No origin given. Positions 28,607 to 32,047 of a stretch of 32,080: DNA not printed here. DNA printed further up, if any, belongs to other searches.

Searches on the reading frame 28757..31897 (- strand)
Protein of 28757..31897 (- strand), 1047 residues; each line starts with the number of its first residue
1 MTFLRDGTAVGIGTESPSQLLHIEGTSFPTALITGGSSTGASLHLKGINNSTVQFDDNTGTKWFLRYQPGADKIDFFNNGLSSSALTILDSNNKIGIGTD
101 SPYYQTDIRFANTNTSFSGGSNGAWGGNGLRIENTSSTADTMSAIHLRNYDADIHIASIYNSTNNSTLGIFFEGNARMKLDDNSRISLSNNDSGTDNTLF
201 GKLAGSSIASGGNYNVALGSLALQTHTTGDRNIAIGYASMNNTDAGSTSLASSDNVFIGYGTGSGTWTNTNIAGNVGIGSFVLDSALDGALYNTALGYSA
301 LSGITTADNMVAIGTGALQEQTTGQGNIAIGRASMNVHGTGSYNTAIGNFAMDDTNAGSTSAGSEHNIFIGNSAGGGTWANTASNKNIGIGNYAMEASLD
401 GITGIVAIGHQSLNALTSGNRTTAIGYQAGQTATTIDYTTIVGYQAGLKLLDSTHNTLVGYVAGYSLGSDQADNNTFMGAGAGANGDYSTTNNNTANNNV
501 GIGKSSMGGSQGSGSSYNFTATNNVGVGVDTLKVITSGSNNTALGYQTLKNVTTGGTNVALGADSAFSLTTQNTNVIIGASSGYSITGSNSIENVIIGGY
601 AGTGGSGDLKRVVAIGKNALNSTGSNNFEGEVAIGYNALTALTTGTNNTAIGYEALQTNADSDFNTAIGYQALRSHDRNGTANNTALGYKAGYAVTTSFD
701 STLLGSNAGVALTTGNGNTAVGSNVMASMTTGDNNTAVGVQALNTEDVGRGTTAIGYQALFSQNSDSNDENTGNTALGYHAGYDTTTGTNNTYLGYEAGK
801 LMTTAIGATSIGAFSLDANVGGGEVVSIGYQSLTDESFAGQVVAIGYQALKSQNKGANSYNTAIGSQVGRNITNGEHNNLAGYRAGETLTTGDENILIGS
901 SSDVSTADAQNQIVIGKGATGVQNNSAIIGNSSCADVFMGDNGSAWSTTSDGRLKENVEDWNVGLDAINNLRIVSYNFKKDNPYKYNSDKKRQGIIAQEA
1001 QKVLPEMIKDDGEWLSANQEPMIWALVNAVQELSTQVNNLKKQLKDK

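Call 11: search_protein_families(library=phrogs, proteins=[window:28757-31897:-], max_evalue=0.001)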
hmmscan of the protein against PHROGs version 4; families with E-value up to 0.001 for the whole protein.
window:28757-31897:- (1047 aa): 8 families
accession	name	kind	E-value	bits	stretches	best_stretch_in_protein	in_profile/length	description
phrog_4636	-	tail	6.3e-72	244.1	6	828-1045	510-749/763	tail spike protein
phrog_6002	-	head and packaging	5.5e-59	200.8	8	680-793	698-805/1183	virion structural protein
phrog_23837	-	head and packaging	2.9e-54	185.8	4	728-1044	188-506/507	virion structural protein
phrog_5668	-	tail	9.5e-19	67.7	1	901-1045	1415-1559/1567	tail fiber protein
phrog_28992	-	unknown function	7.6e-07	29.6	1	942-1041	241-333/343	-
phrog_33119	-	tail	9e-07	28.8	1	933-1045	534-635/643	long tail fiber protein distal subunit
phrog_1980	-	tail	1.1e-06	29.3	1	686-1045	182-431/449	tail fiber protein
phrog_38743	-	unknown function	7e-05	23.6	1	1003-1047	2-46/51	-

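Call 20: search_protein_families(library=pfam, proteins=[window:28757-31897:-], max_evalue=0.01)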
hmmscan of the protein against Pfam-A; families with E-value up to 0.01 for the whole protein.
window:28757-31897:- (1047 aa): 1 family
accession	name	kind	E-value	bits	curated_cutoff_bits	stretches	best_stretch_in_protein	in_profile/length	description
PF13884.11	Peptidase_S74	-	1.3e-13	51.4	22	1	950-1007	1-56/58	Chaperone of endosialidase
